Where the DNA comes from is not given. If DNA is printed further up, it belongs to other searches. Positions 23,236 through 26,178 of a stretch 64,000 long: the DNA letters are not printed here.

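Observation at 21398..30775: Uncharacterised extracytoplasmic gene cluster converging on an ECF sigma/anti-sigma pair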

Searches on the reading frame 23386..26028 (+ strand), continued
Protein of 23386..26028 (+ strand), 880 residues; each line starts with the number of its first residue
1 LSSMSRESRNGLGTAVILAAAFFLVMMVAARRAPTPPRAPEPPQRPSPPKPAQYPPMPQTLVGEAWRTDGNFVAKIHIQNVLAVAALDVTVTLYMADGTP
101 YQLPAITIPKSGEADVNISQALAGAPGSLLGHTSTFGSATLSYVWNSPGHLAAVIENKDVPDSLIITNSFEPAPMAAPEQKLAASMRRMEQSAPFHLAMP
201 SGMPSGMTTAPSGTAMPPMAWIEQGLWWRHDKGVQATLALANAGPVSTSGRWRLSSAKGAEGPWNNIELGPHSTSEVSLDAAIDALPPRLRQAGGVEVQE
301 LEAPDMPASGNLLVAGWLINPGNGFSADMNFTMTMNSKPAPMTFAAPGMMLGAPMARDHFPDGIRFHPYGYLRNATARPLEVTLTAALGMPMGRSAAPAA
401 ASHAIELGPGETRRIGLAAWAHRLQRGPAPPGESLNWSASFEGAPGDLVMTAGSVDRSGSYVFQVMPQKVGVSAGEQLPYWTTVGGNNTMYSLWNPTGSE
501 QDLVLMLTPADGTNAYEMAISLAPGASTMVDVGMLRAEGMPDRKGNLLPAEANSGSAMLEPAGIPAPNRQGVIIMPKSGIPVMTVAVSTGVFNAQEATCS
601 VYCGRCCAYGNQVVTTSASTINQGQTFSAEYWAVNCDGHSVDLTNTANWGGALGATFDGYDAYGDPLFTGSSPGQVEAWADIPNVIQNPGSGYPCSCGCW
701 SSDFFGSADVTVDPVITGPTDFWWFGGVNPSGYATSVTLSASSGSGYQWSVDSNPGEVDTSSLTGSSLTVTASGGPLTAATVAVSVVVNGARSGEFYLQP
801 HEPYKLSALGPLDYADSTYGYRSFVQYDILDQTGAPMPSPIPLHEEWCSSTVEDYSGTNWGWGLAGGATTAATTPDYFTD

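Call 33: find_related_loci(query=A1, collection=genome_contigs, flank=10000)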
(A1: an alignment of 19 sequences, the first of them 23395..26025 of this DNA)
Query A1 (877 aa) in genome_contigs; peptide patterns used: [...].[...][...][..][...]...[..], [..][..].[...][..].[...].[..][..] (x = any residue, [..] = any of these).
80 stretches matched a pattern; 45 encode a relative of the query (tblastn E <= 1e-3); 45 distinct loci.
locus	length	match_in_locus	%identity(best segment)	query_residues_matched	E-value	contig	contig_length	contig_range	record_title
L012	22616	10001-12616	38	28-877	1e-170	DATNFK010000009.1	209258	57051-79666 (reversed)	MAG TPA_asm: Terriglobales bacterium isolate SMAG_U11293 k141_1897455, whole genome shotgun sequence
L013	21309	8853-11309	39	33-838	3e-157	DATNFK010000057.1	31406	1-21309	MAG TPA_asm: Terriglobales bacterium isolate SMAG_U11293 k141_3979921, whole genome shotgun sequence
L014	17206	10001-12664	38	42-874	9e-140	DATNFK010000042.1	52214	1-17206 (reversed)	MAG TPA_asm: Terriglobales bacterium isolate SMAG_U11293 k141_3907422, whole genome shotgun sequence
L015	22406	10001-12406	35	3-860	2e-113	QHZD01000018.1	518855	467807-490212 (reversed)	MAG: Acidobacteria bacterium isolate gp2 AA100 14_1009_05_40cm_scaffold_2_curated, whole genome shotgun sequence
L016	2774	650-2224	35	49-635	3e-98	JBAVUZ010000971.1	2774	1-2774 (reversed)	MAG: Candidatus Angelobacter sp. isolate MFD02947_ilm_asm_bin15 k127_285883, whole genome shotgun sequence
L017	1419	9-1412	40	264-704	8e-98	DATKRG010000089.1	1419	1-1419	MAG TPA_asm: Streptosporangiaceae bacterium isolate SMAG_U14022 k141_1032232, whole genome shotgun sequence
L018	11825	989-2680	34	12-638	4e-88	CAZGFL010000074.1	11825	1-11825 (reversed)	MAG TPA_asm: uncultured Acidobacteriaceae bacterium isolate binchicken_co279_175 genome assembly, contig: k141_562575, w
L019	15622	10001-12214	31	37-836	3e-86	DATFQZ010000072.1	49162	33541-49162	MAG TPA_asm: Candidatus Angelobacter sp. isolate SMAG_U9344 k141_1666143, whole genome shotgun sequence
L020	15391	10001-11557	33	56-635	1e-82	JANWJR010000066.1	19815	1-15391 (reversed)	MAG: Candidatus Acidiferrales bacterium isolate CRAIB_MAG72 c_000000035269, whole genome shotgun sequence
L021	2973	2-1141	44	498-877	8e-83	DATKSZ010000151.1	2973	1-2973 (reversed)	MAG TPA_asm: Terriglobales bacterium isolate SMAG_U14068 k141_187617, whole genome shotgun sequence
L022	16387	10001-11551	33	63-641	4e-80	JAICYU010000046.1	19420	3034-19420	MAG: Acidobacteriales bacterium isolate LS_ISSM_2_bin.44 k141_4305859_length_19420_cov_16.3274, whole genome shotgun seq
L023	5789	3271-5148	31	33-696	5e-74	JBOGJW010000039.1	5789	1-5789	MAG: Terriglobia bacterium isolate TC-S_metawrap_bin.198 k127_2539667, whole genome shotgun sequence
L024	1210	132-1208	43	208-543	2e-80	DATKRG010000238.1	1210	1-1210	MAG TPA_asm: Streptosporangiaceae bacterium isolate SMAG_U14022 k141_606881, whole genome shotgun sequence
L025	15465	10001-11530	31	46-606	1e-68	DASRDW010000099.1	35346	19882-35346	MAG TPA_asm: Candidatus Angelobacter sp. isolate SMAG_U9990 k141_2187856, whole genome shotgun sequence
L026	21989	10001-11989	30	1-721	8e-68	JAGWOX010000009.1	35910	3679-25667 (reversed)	MAG: Acidobacteriota bacterium isolate REEB266 contig-150_1765, whole genome shotgun sequence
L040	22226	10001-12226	25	68-834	5e-48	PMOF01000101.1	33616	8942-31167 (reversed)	MAG: Acidobacteriaceae bacterium isolate palsa_87 73.20110600_P1M.13_contig_1688, whole genome shotgun sequence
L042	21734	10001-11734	27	76-719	2e-43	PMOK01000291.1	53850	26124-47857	MAG: Bryobacterales bacterium isolate palsa_89 73.20110600_P1M.2_contig_13702, whole genome shotgun sequence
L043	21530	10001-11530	28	175-711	3e-43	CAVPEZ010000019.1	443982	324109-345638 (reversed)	MAG: uncultured Acidobacteriaceae bacterium isolate MFD10071.bin.3.36 genome assembly, contig: contig_41959, whole genom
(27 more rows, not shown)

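Call 35: predict_structure(alignment_id=A1)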
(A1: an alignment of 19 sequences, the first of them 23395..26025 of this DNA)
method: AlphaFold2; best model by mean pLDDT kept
length: 877 residues; sequences in the alignment: 19
mean_pLDDT: 70.0   pTM: 0.62
mean pLDDT of the five models: 70.0, 68.9, 66.6, 65.4, 60.6
residues with pLDDT >= 90: 165; 70-90: 371; 50-70: 131; < 50: 210
segments of 3 or more residues with pLDDT < 50: 1-50, 173-215, 389-392, 600-605, 633-636, 680-700, 801-831, 834-877
pLDDT, mean of each block of 10 residues (from residue 1): 31 47 41 37 34 77 89 79 88 95 83 92 84 92 71 83 79 45 36 27 31 55 82 91 90 91 94 93 89 88 70 85 81 66 83 60 88 92 74 70 95 90 71 89 85 77 73 70 83 87 81 88 86 85 84 79 59 62 81 65 50 83 83 55 75 82 86 75 31 34 78 84 57 81 84 73 84 62 87 77 33 30 41 42 29 29 27 30
secondary structure, 60 per line:
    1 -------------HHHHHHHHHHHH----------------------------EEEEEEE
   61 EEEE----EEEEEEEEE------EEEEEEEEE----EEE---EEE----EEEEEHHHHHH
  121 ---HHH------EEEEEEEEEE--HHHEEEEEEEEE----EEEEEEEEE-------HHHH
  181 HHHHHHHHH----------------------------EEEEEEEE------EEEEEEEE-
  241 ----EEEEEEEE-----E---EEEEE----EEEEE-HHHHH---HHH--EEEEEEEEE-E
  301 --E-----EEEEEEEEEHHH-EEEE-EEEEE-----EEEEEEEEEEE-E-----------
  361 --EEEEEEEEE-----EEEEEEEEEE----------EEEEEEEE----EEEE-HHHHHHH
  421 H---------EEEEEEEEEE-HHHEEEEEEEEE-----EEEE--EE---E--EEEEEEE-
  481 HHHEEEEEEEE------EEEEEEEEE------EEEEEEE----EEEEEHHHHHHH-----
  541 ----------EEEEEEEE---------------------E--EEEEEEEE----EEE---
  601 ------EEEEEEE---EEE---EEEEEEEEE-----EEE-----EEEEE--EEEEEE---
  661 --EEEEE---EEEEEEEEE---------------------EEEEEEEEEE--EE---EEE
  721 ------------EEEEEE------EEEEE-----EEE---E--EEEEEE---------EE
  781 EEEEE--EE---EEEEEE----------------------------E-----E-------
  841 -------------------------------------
elements in order (helices of 4 or more, strands of 3 or more residues): H14-25 E54-64 E69-77 E84-92 E97-99 E103-105 E110-114 H115-120 E133-142 E148-156 E161-169 H177-189 E218-225 E232-239 E245-252 E262-266 E271-275 H277-281 E290-298 E309-317 E322-325 E327-331 E337-347 E363-371 E377-386 E397-404 E409-412 H414-421 E431-440 E445-453 E459-462 E473-479 E484-491 E498-506 E513-519 E524-528 H529-535 E551-558 E583-590 E595-597 E607-613 E617-619 E623-631 E637-639 E645-649 E652-657 E663-667 E671-679 E701-710 E718-720 E733-738 E745-749 E755-757 E764-769 E779-785 E793-798

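Call 37: search_protein_representatives(alignment_id=A1)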
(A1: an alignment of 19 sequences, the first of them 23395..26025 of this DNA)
Query: 19 sequences, 859 profile positions. Proteins with E-value up to 0.001 (for the whole library): 29347; up to 1e-10: 10460; up to 1e-30: 2399. The best 150 are listed.
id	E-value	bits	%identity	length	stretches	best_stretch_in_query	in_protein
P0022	0.0e+00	1046.6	-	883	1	1-793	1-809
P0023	4.6e-290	981.2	-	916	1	1-814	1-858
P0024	9.8e-284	960.3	-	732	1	81-800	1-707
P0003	2.4e-278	942.5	-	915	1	49-834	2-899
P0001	3.4e-275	932.0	-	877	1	6-803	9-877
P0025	2.8e-265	899.3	-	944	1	46-841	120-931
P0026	2.8e-260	882.7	-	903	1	10-755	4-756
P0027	1.1e-257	874.1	-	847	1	1-654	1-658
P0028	1.8e-256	870.1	-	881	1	8-796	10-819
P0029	1.0e-250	851.1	-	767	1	30-738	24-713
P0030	6.7e-250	848.4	-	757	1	18-734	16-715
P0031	4.6e-247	839.0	-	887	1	15-741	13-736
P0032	1.0e-244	831.2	-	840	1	6-741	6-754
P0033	1.4e-244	830.8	-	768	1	16-658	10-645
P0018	4.6e-238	809.2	-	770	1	45-856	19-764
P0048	4.6e-202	690.1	-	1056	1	12-772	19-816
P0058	1.1e-186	639.2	-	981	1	9-814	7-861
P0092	1.1e-170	586.3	-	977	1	45-673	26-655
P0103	1.1e-165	569.7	-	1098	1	28-727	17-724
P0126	1.8e-158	545.9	-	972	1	46-744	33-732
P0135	3.9e-157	541.5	-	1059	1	15-699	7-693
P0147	6.9e-154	530.7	-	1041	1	18-731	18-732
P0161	2.0e-149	515.9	-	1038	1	32-771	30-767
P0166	1.5e-148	513.1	-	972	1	21-770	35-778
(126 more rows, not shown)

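Call 38: fold_search(model_id=the predicted structure, library=pdb)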
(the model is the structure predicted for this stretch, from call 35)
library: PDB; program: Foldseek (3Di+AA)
matches with E <= 10: 1661; with E <= 0.001: 26
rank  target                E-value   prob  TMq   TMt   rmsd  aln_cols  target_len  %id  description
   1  8gyr_A                6.5e-07  1.00  0.13  0.39   8.0       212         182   13  Crystal structure of a variable region segment of Leptospira host-interacting outer surface protein, LigA (released 2023-06-28)
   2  6h04_A                8.7e-07  0.80  0.10  0.08  29.0      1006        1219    8  Closed conformation of the Membrane Attack Complex (released 2018-12-19)
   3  8gyr_B                9.6e-07  1.00  0.13  0.40   7.7       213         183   13  Crystal structure of a variable region segment of Leptospira host-interacting outer surface protein, LigA (released 2023-06-28)
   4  2wii_A                3.6e-06  0.90  0.10  0.12  27.8       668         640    8  Complement C3b in complex with factor H domains 1-4 (released 2009-06-09)
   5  7zgj_A                6.8e-06  0.84  0.10  0.11  32.5       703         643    8  Trypanosoma brucei gambiense ISG65 in complex with human complement component C3 (released 2023-04-05)
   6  9u62_E                1.7e-05  0.63  0.09  0.07  28.4       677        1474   10  AP pathways C3 convertase C3bBbP and C3 complex (released 2026-01-14)
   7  8opr_A                2.9e-05  0.85  0.08  0.11  23.2       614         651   11  Structure of the EA1 surface layer of Bacillus anthracis (released 2023-11-08)
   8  9hcj_10               2.9e-05  0.66  0.09  0.06  38.7       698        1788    9  D. discoideum nuclear pore complex (released 2024-12-25)
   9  8cml_E                3.2e-05  0.47  0.08  0.10  36.5       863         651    8  Cryo-EM structure of complement C5 in complex with nanobodies UNbC5-1 and UNbC5-2 (released 2023-09-27)
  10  9g93_A                3.9e-05  0.89  0.09  0.13  27.4       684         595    9  CryoET structure of the in vitro grown Bacillus anthracis Sap S-layer (released 2024-12-18)
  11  5hcc_B                4.8e-05  0.63  0.09  0.11  33.2       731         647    9  Ternary complex of human Complement C5 with Ornithodoros moubata OmCI and Dermacentor andersoni RaCI3. (released 2016-03-30)
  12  6rur_A                8.2e-05  0.51  0.09  0.11  27.6       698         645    9  Structure of the SCIN stabilized C3bBb convertase bound to properdin (released 2019-08-21)
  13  9ip8_B                1.0e-04  0.80  0.09  0.16  27.9       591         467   10  Poly-alanine model for HL-type bispecific diabody Ex3 composed of 528 and OKT3 Fvs in ternary complex with sEGFR and C (released 2025-05-28)
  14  4e9l                  1.6e-04  0.99  0.12  0.27  16.6       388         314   12  FdeC, a Novel Broadly Conserved Escherichia coli Adhesin Eliciting Protection against Urinary Tract Infections (released 2012-04-25)
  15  4aq1_C                1.7e-04  0.97  0.10  0.12  30.5       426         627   11  Structure of the SbsB S-layer protein of Geobacillus stearothermophilus PV72p2 in complex with nanobody KB6 (released 2012-06-13)
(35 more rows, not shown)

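Call 39: search_protein_families(library=ncbifam, proteins=[window:23395-26025:+], max_evalue=0.01)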
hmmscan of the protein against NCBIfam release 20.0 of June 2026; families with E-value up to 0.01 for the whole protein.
window:23395-26025:+ (877 aa): 0 families

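Call 58: search_solved_structures(query=A1, max_evalue=10)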
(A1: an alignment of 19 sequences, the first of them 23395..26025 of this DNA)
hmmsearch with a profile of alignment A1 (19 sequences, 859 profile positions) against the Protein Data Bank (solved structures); distinct sequences matched with E-value up to 10: 19.
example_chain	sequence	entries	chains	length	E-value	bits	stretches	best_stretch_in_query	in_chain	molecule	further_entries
9ifo_A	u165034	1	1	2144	1.2e-22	83.2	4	552-623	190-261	Teneurin-Like Protein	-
9pt5_A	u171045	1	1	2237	1.4e-22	83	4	552-623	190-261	Teneurin-like protein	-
9cuy_c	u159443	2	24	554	3.7e-05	25.4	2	552-625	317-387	Short tail fiber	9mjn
7quz_AAA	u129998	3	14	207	0.00066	21.3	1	553-621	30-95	Beta-1,3-glucanase bglH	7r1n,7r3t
6n1a_A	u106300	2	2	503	0.0015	20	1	555-620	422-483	Carbohydrate-binding protein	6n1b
3ncx_A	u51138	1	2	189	0.0029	19.1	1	588-705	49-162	Intimin adherence protein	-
2zwk_A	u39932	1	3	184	0.0034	18.9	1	588-706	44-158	Intimin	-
2zqk_A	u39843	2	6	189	0.0037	18.8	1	588-706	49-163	Intimin | Intimin adherence protein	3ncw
8zdj_S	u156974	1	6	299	0.0046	18.5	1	559-621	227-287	Tail Tube Protein (gp13)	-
8zdl_S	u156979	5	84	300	0.0046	18.5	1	559-621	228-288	Tail Tube Protein (gp13)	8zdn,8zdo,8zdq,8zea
8gyr_B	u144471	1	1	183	0.005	18.3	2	564-625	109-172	LigA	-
8gyr_A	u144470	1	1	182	0.0061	18.1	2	564-624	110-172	Leptospira Immunoglobulin-like protein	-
2mog_A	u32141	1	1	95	0.0096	17.4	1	554-626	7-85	Bacterial Ig-like domain, group 2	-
2mqg_A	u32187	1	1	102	0.011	17.2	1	553-626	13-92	LigB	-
8zdh_A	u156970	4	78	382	0.041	15.3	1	567-621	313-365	Major Capsid Protein (gp8)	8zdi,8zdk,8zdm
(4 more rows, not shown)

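Call 69: search_protein_families(library=pfam, proteins=[L008:8966-9280:+, L020:12492-13259:+, L042:7909-9525:+, L043:12739-14247:+, L015:14596-15621:+, L012:8359-9870:+, L010:6792-7028:+, L008:11886-12416:+, L006:11785-12549:+], max_evalue=0.01)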
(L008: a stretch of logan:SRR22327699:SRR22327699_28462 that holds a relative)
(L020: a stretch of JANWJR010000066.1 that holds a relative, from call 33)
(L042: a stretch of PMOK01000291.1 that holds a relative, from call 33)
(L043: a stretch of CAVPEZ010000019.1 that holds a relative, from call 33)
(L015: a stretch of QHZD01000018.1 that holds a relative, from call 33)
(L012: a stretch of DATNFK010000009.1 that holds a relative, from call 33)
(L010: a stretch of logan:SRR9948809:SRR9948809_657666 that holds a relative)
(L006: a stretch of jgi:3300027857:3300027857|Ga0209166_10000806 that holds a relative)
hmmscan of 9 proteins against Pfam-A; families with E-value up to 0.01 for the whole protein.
L008:8966-9280:+ (104 aa): 1 family
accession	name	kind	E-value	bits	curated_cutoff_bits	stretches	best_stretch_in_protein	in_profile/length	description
PF00376.29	MerR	-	0.00021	21.5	28.2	1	40-71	5-37/38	MerR family regulatory protein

L020:12492-13259:+ (255 aa): 0 families

L042:7909-9525:+ (538 aa): 1 family
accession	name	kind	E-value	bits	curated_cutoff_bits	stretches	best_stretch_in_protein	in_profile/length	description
PF06537.16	DHOR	-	3.5e-11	42.7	22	1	400-497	407-499/499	Di-haem oxidoreductase, putative peroxidase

L043:12739-14247:+ (502 aa): 3 families
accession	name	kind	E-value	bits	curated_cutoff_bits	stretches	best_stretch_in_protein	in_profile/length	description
PF21167.2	DUF6851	-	7.1e-43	146.8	27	1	69-211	1-140/140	Domain of unknown function (DUF6851)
PF22778.2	VCPO_2nd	-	1.8e-29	103.4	27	1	321-472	2-150/177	VCPO second helical-bundle domain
PF01569.27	PAP2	-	0.0047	17.1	27.2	0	388-487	47-123/130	PAP2 superfamily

L015:14596-15621:+ (341 aa): 5 families
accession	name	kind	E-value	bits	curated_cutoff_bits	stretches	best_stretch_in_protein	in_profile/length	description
PF13646.12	HEAT_2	-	3.7e-20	72.4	27.7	2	229-299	15-86/88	HEAT repeats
PF03130.22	HEAT_PBS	-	9.7e-12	44.6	20.9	0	264-287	4-27/27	PBS lyase HEAT-like repeat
PF00514.29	Arm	-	6.8e-06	26.4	20.6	0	276-304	12-40/41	Armadillo/beta-catenin-like repeat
PF13513.12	HEAT_EZ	-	7e-06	26.9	27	0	275-303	27-55/55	HEAT-like repeat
PF02985.28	HEAT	-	1.4e-05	25.4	23.5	0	278-305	2-29/31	HEAT repeat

L012:8359-9870:+ (503 aa): 1 family
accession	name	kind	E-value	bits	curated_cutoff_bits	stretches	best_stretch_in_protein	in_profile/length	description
PF01569.27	PAP2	-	0.0019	18.4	27.2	1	446-478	91-123/130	PAP2 superfamily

L010:6792-7028:+ (78 aa): 0 families

L008:11886-12416:+ (176 aa): 1 family
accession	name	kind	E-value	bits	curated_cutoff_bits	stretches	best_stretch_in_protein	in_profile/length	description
PF13646.12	HEAT_2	-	7.3e-06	26.6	27.7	1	79-135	31-85/88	HEAT repeats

L006:11785-12549:+ (254 aa): 0 families

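Call 80: search_protein_families(library=padloc, proteins=[window:23395-26025:+], max_evalue=0.01)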
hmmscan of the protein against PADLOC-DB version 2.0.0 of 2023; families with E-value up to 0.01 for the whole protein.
window:23395-26025:+ (877 aa): 0 families
